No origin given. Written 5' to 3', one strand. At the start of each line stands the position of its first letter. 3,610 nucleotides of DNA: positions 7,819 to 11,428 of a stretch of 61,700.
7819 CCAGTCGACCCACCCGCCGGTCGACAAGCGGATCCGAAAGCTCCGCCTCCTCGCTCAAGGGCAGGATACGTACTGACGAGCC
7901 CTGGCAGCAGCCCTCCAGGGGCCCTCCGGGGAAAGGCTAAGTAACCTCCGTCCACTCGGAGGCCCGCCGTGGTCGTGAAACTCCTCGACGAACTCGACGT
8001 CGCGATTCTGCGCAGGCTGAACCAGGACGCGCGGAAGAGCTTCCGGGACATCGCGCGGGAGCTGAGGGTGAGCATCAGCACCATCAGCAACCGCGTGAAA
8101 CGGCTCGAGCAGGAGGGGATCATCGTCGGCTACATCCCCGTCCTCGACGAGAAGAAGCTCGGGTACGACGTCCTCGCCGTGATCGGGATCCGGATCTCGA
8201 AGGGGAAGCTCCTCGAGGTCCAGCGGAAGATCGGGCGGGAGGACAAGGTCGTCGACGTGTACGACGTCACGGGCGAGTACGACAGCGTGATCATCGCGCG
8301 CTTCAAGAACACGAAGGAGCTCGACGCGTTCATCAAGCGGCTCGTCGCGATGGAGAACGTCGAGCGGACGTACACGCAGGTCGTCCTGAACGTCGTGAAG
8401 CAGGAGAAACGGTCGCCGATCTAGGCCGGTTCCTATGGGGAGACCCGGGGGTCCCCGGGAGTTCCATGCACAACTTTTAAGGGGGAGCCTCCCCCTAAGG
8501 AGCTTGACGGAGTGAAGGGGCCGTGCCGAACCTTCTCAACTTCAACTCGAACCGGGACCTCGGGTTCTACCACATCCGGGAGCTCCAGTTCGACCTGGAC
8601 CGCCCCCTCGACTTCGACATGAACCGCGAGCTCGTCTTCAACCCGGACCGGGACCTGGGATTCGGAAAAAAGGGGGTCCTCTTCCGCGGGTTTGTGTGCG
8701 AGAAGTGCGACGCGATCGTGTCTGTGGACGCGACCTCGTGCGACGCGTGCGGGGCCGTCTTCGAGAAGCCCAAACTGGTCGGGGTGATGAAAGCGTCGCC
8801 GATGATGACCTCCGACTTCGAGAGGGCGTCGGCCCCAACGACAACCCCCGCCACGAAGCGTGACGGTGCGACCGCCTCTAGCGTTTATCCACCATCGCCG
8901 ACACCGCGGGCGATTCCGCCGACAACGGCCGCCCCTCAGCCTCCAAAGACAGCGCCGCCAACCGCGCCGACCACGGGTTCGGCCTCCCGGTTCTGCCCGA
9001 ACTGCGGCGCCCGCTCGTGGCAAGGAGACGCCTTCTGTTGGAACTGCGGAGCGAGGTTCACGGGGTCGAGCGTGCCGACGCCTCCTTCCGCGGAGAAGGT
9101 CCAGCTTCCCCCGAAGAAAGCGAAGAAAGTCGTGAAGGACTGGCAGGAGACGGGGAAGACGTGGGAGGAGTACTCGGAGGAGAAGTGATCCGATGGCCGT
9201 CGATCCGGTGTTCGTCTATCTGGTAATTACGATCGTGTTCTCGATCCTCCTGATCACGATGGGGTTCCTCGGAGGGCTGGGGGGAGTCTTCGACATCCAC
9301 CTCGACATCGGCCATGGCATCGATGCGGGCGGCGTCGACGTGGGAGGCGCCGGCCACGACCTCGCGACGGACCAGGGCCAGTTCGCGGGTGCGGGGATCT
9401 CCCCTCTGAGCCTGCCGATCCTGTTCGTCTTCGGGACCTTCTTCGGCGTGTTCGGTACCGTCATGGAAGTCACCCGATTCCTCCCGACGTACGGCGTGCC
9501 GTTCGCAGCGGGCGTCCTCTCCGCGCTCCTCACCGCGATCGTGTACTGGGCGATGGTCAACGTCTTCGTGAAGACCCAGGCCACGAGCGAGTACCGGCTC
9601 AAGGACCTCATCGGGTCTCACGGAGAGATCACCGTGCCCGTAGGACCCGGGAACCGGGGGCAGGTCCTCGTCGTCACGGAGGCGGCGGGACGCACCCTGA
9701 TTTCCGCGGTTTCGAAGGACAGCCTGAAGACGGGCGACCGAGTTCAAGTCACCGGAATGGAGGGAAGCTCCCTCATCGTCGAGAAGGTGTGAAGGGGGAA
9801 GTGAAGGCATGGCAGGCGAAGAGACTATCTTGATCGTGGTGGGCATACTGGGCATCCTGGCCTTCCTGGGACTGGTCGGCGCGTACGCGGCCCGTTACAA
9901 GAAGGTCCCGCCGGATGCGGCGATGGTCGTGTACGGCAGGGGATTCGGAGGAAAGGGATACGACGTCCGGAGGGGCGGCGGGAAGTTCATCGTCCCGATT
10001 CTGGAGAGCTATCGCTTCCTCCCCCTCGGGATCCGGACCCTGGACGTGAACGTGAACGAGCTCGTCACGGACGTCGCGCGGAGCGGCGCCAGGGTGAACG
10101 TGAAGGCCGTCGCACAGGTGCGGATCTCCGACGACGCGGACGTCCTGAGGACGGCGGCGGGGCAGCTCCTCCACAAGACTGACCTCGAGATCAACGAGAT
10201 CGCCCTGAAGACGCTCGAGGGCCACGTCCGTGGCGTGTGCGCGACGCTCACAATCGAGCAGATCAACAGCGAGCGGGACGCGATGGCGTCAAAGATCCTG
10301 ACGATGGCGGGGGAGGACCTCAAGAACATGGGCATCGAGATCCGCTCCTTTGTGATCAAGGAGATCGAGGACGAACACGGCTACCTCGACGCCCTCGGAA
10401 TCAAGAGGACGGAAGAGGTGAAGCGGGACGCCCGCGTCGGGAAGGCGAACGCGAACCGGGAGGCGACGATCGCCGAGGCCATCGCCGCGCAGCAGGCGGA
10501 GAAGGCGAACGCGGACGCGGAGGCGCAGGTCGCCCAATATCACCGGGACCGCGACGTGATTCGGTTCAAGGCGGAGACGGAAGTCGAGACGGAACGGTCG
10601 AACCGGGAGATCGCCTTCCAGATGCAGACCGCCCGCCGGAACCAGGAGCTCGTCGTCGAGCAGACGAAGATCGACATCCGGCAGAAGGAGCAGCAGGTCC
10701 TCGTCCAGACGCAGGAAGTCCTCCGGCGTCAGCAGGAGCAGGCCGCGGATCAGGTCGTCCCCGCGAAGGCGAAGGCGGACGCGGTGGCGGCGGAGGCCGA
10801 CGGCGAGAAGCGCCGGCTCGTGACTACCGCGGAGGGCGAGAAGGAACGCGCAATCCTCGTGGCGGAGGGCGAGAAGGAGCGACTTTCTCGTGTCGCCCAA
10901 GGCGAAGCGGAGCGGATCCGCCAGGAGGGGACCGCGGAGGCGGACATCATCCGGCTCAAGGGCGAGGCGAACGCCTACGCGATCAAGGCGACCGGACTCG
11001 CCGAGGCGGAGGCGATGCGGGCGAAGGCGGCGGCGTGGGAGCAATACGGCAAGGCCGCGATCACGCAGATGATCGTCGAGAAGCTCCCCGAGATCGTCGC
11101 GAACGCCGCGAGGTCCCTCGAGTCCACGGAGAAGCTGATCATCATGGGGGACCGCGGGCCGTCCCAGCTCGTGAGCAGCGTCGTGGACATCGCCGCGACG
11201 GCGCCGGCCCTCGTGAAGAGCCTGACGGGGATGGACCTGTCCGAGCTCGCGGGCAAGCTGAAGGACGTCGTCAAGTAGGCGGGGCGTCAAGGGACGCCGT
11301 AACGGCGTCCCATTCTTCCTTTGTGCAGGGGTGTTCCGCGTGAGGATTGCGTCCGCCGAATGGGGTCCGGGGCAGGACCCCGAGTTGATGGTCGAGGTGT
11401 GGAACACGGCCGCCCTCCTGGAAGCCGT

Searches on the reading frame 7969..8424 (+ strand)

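Call 33: search_protein_families(library=pfam, proteins=[window:7969-8424:+], max_evalue=0.001)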
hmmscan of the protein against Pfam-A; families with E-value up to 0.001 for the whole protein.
window:7969-8424:+ (151 aa): 17 families
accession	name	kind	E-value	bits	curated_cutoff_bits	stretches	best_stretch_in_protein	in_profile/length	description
PF01037.27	AsnC_trans_reg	-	1.5e-15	57.3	25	1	72-141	1-72/73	Lrp/AsnC ligand binding domain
PF13412.12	HTH_24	-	5.9e-14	51.8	21.9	1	6-52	1-47/48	Winged helix-turn-helix DNA-binding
PF13404.12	HTH_AsnC-type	-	2.7e-13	49.9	27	1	6-47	1-42/42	AsnC-type helix-turn-helix domain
PF01047.28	MarR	-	5.3e-08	33.1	24.6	1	11-52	6-47/59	MarR family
PF13936.12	HTH_38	-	1.5e-06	28.3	27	1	12-45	12-43/44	Helix-turn-helix domain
PF08279.18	HTH_11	-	4.9e-06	26.8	25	1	13-66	5-54/55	HTH domain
PF12840.13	HTH_20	-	9.5e-06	25.9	27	1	6-53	2-49/51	Helix-turn-helix domain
PF12802.13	MarR_2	-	2e-05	25.1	27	1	12-52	9-50/61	MarR family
PF13384.12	HTH_23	-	4e-05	23.7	24.6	1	13-51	10-46/50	Homeodomain-like domain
PF01022.26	HTH_5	-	6.3e-05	23.2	22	1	11-52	5-45/47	Bacterial regulatory protein, arsR family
PF13518.12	HTH_28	-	0.00012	22.5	25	1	13-51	5-41/52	Helix-turn-helix domain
PF13463.12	HTH_27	-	0.00026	21.6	22.2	0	8-52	3-48/68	Winged helix DNA-binding domain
PF25212.1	HVO_A0114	-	0.00027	21.1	27.6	1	4-52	18-66/84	HVO_A0114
PF13545.12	HTH_Crp_2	-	0.00038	20.8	27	1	26-64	26-67/70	Crp-like helix-turn-helix domain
PF13542.12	HTH_Tnp_ISL3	-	0.00038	20.3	27.4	1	20-46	27-50/51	Helix-turn-helix domain of transposase family ISL3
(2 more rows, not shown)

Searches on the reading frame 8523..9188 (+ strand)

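Call 33: search_protein_families(library=pfam, proteins=[window:8523-9188:+], max_evalue=0.001)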
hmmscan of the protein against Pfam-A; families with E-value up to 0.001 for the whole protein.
window:8523-9188:+ (221 aa): 5 families
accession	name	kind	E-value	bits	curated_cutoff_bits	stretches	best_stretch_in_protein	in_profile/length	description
PF13248.11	Zn_ribbon_3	-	1.2e-07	31.3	27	0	57-80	3-26/26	zinc-ribbon domain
PF12773.13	DZR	-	4.2e-07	30.5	27.3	0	158-176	1-19/45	Double zinc ribbon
PF13240.11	Zn_Ribbon_1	-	7.8e-07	29.1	25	0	155-163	13-21/23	zinc-ribbon domain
PF18912.6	DZR_2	-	4.2e-05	23.7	27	0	56-82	21-48/56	Double zinc ribbon domain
PF17032.10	Zn_ribbon_15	-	0.00015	22.9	28.9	0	154-176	51-73/73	zinc-ribbon family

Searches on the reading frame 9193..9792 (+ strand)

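Call 33: search_protein_families(library=pfam, proteins=[window:9193-9792:+], max_evalue=0.001)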
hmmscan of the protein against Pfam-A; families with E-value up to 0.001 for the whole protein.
window:9193-9792:+ (199 aa): 1 family
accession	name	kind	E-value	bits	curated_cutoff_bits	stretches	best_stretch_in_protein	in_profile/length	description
PF01957.25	NfeD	-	1.1e-06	29.2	29.1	1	138-198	3-57/57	NfeD-like C-terminal, partner-binding domain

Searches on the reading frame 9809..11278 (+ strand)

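Call 20: search_protein_families(library=ncbifam, proteins=[window:9809-11278:+], max_evalue=0.00001)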
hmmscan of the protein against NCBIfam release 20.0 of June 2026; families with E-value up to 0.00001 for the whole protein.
window:9809-11278:+ (489 aa): 1 family
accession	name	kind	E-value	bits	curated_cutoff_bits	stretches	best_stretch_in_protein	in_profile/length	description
NF058507.1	FlotScfldFlot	equivalog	4.3e-87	293.2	700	1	13-482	6-473/477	flotillin lipid rafts scaffold protein FloT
